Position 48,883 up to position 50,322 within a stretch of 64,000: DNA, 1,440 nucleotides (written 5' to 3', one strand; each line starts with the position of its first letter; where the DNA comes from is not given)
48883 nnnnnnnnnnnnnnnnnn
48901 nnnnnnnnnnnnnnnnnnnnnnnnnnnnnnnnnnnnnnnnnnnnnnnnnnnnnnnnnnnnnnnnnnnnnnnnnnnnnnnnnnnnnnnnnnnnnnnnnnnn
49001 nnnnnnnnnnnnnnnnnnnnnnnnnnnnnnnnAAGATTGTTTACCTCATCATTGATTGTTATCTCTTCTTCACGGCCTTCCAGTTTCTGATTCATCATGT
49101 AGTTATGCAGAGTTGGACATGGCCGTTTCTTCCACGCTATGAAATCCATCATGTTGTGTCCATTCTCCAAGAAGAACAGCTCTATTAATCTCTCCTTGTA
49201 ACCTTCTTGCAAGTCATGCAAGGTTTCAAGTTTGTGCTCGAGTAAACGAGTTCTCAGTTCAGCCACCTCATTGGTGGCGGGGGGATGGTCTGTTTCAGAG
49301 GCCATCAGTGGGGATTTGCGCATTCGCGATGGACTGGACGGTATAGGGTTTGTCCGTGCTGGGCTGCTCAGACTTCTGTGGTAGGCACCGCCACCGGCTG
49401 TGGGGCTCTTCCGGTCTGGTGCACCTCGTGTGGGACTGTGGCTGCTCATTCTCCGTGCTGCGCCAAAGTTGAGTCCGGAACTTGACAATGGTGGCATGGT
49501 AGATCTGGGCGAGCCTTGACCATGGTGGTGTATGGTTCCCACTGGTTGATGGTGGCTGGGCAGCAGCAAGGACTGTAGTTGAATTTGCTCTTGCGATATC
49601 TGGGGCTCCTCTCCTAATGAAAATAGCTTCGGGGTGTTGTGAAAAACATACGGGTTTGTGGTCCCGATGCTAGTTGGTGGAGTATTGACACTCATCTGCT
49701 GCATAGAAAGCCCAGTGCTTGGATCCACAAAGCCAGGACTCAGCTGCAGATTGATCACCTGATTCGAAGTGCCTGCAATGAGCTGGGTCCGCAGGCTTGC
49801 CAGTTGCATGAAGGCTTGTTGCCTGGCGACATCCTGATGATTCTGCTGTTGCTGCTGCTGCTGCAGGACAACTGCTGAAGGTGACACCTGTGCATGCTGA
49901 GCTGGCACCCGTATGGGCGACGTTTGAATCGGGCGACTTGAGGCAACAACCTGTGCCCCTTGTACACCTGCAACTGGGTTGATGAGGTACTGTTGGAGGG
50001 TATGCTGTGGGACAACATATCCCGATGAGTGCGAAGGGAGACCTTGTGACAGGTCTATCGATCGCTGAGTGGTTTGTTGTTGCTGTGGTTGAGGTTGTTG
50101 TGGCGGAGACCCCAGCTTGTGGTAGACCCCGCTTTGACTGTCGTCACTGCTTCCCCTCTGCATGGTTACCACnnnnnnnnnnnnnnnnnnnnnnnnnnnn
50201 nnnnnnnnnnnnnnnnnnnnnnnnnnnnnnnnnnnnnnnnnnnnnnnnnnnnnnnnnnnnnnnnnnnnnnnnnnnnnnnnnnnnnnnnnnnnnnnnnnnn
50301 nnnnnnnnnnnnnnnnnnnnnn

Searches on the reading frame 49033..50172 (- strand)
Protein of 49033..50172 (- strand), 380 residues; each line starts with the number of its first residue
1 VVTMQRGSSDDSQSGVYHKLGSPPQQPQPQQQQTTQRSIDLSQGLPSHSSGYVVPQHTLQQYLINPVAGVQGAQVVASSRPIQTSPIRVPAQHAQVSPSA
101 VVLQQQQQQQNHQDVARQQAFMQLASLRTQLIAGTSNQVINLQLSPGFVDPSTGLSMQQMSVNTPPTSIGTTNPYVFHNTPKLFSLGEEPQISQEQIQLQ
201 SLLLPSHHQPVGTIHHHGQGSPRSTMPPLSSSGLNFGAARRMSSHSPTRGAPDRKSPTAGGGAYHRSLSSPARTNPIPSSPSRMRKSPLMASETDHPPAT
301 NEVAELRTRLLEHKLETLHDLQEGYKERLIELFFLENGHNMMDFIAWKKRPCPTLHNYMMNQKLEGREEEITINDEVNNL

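Call 13: find_homologous_proteins(query=window:49033-50172:-, max_evalue=0.001)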
Query window:49033-50172:- (380 aa): 7 proteins with E <= 0.001 among 2483 candidates.
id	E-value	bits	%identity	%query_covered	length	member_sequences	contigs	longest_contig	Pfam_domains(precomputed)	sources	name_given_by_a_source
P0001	1.3e-197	674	83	99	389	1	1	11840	PF15790.10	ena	-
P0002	5.3e-68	248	51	71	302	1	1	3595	PF15790.10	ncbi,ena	-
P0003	1.0e-62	231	49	68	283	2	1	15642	PF15790.10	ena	-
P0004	1.7e-51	194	45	67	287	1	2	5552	PF15790.10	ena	-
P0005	3.4e-16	78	35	44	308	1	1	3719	PF15790.10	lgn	-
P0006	4.6e-15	74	34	44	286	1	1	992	PF15790.10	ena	-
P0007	1.4e-4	40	33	21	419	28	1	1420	PF15790.10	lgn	-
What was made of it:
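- On Orthologue of A. rubens LOC117290414: EP400_N exon at 49030-50172 on the minus strand (call 13).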

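Call 16: find_encoding_contigs(protein=P0001, flank=10000, max_places=4)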
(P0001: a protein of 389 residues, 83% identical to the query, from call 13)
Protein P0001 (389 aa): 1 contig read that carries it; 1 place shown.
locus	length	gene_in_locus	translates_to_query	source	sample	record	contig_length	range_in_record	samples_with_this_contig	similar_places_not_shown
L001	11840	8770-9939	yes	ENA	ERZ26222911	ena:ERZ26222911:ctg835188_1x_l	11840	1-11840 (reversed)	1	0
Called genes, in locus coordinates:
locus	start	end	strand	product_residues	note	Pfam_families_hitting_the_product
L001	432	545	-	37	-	-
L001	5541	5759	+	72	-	-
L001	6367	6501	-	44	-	-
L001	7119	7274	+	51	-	-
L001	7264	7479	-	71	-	-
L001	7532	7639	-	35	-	-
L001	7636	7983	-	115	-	PF09735:Nckap1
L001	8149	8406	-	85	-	-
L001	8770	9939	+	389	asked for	PF15790:EP400_N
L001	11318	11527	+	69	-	-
